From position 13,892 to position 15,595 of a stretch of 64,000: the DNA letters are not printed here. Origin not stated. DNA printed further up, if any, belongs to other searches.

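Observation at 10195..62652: Highly iterated 12-bp palindrome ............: 24 perfect copies in 52 kb of high-GC DNA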

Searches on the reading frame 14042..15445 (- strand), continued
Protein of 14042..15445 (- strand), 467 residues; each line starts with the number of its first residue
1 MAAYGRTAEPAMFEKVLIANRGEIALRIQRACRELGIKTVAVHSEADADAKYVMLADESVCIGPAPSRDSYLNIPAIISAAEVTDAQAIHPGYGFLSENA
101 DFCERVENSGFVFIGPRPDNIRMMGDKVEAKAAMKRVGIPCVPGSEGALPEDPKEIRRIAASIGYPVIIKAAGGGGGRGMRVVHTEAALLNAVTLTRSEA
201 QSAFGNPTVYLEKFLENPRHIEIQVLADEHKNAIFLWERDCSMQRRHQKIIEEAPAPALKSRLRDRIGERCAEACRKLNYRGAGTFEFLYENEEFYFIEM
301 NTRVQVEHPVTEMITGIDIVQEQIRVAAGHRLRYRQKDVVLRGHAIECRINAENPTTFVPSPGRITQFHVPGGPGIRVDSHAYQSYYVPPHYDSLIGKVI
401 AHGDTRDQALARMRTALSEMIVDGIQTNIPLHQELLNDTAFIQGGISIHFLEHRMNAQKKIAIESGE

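Call 19: find_encoding_contigs(protein=P0112, flank=10000, max_places=2)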
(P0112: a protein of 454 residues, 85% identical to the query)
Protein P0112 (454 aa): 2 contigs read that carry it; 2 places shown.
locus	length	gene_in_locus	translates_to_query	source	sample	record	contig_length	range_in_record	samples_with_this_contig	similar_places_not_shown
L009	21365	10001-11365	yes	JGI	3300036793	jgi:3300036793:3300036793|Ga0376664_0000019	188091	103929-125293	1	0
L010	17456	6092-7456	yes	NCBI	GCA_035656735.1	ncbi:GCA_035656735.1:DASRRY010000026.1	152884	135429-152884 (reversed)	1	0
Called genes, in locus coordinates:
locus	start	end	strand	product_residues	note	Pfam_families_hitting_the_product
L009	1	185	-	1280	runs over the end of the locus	PF12447:DUF3683, PF01565:FAD_binding_4, PF02913:FAD-oxidase_C, PF13183:Fer4_8 (weak), PF02754:CCG (faint), PF11880:DUF3400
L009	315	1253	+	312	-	PF01379:Porphobil_deam, PF03900:Porphobil_deamC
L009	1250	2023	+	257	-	PF02602:HEM4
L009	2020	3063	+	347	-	PF04375:HemX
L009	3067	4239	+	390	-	PF07219:HemY_N, PF13428:TPR_14 (faint), PF12895:ANAPC3 (faint), PF13176:TPR_7 (faint), PF13424:TPR_12 (faint), PF00515:TPR_1 (faint), PF07719:TPR_2 (faint), PF13181:TPR_8 (faint), +2 more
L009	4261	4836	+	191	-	PF00571:CBS (faint)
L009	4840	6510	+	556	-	PF00501:AMP-binding, PF13193:AMP-binding_C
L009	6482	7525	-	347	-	PF00111:Fer2, PF00970:FAD_binding_6, PF00175:NAD_binding_1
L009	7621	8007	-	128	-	PF04186:FxsA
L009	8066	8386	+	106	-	PF03091:CutA1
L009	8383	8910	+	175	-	PF00578:AhpC-TSA, PF08534:Redoxin, PF00085:Thioredoxin (weak), PF13905:Thioredoxin_8 (weak)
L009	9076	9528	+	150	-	PF01220:DHquinase_II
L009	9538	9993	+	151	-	PF00364:Biotin_lipoyl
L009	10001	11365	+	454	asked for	PF00289:Biotin_carb_N, PF02222:ATP-grasp, PF02786:CPSase_L_D2, PF07478:Dala_Dala_lig_C, PF02785:Biotin_carb_C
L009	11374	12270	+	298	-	PF06325:PrmA, PF05175:MTS, PF08241:Methyltransf_11 (weak), PF13649:Methyltransf_25, PF13847:Methyltransf_31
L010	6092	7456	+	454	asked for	PF00289:Biotin_carb_N, PF02222:ATP-grasp, PF02786:CPSase_L_D2, PF07478:Dala_Dala_lig_C, PF02785:Biotin_carb_C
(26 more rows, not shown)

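Call 38: find_encoding_contigs(protein=window:14042-15445:-, flank=1000, max_places=3)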
Protein window:14042-15445:- (467 aa): no gene with exactly this product is on record in the collection.

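Call 47: search_protein_families(library=pfam, proteins=[L002:17429-18079:-], max_evalue=0.001)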
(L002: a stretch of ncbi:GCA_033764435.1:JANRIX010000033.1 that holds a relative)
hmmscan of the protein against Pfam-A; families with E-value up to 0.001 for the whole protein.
L002:17429-18079:- (217 aa): 2 families
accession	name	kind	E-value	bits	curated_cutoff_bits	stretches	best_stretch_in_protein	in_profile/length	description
PF13442.11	Cytochrome_CBB3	-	6.5e-15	55.7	27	1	140-212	5-68/68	Cytochrome C oxidase, cbb3-type, subunit III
PF00034.26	Cytochrom_C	-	4.7e-06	28.3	21.3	1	140-213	3-87/90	Cytochrome c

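Call 55: find_encoding_contigs(protein=P0025, flank=10000, max_places=4)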
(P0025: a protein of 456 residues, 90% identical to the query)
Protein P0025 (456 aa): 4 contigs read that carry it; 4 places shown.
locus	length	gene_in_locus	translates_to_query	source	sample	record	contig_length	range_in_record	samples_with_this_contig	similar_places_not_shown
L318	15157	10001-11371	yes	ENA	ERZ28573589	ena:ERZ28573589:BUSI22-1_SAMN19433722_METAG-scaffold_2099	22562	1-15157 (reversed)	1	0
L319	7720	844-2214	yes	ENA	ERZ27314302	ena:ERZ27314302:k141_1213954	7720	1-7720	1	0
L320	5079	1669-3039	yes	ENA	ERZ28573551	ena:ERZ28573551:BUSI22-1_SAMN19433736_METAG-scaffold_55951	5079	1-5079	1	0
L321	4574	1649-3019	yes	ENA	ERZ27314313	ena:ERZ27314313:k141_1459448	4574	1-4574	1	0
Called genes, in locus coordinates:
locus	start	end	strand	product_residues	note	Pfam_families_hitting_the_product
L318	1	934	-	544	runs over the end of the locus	PF00512:HisKA, PF02518:HATPase_c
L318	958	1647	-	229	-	PF00072:Response_reg, PF00486:Trans_reg_C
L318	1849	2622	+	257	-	-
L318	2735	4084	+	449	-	PF06123:CreD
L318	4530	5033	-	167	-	PF00578:AhpC-TSA, PF08534:Redoxin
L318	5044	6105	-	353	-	PF00111:Fer2, PF00970:FAD_binding_6, PF00175:NAD_binding_1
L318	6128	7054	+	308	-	PF01370:Epimerase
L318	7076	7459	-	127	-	PF04186:FxsA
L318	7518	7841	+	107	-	PF03091:CutA1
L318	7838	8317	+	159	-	PF11412:DsbD_N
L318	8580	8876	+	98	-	PF00578:AhpC-TSA, PF08534:Redoxin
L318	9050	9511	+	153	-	PF01220:DHquinase_II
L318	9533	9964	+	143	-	PF25984:BSH_YknX (faint), PF00364:Biotin_lipoyl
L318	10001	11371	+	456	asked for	PF00289:Biotin_carb_N, PF02222:ATP-grasp, PF02786:CPSase_L_D2, PF07478:Dala_Dala_lig_C (weak), PF02785:Biotin_carb_C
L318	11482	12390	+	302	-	PF06325:PrmA, PF05175:MTS, PF13847:Methyltransf_31, PF13649:Methyltransf_25 (weak)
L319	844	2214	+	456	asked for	PF00289:Biotin_carb_N, PF02222:ATP-grasp, PF02786:CPSase_L_D2, PF07478:Dala_Dala_lig_C (weak), PF02785:Biotin_carb_C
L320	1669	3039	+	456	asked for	PF00289:Biotin_carb_N, PF02222:ATP-grasp, PF02786:CPSase_L_D2, PF07478:Dala_Dala_lig_C (weak), PF02785:Biotin_carb_C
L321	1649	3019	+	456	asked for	PF00289:Biotin_carb_N, PF02222:ATP-grasp, PF02786:CPSase_L_D2, PF07478:Dala_Dala_lig_C (weak), PF02785:Biotin_carb_C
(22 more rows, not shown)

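Call 56: find_encoding_contigs(protein=P0010, flank=10000, max_places=2)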
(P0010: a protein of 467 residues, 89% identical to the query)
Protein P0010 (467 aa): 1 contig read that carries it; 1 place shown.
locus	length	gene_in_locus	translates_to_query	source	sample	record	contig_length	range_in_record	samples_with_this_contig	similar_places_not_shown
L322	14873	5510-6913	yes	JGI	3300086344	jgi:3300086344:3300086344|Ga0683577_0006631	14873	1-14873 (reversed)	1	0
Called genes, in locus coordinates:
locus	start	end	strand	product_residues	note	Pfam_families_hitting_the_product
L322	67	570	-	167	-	PF00578:AhpC-TSA, PF08534:Redoxin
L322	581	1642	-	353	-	PF00111:Fer2, PF00970:FAD_binding_6, PF00175:NAD_binding_1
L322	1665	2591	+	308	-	PF01370:Epimerase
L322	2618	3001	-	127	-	PF04186:FxsA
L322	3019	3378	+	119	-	PF03091:CutA1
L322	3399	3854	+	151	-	PF11412:DsbD_N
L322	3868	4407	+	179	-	PF00578:AhpC-TSA, PF08534:Redoxin, PF00085:Thioredoxin, PF13905:Thioredoxin_8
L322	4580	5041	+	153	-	PF01220:DHquinase_II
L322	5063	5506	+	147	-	PF25984:BSH_YknX (faint), PF00364:Biotin_lipoyl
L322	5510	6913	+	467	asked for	PF00289:Biotin_carb_N, PF02222:ATP-grasp, PF02655:ATP-grasp_3 (faint), PF02786:CPSase_L_D2, PF07478:Dala_Dala_lig_C, PF02785:Biotin_carb_C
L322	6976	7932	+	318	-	PF06325:PrmA, PF05175:MTS, PF13649:Methyltransf_25, PF13847:Methyltransf_31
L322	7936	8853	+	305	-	PF13717:Zn_ribbon_4, PF13719:Zn_ribbon_5, PF11906:DUF3426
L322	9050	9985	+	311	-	PF00294:PfkB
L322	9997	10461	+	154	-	PF05433:Rick_17kDa_Anti, PF13488:Gly-zipper_Omp (weak)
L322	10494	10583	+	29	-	-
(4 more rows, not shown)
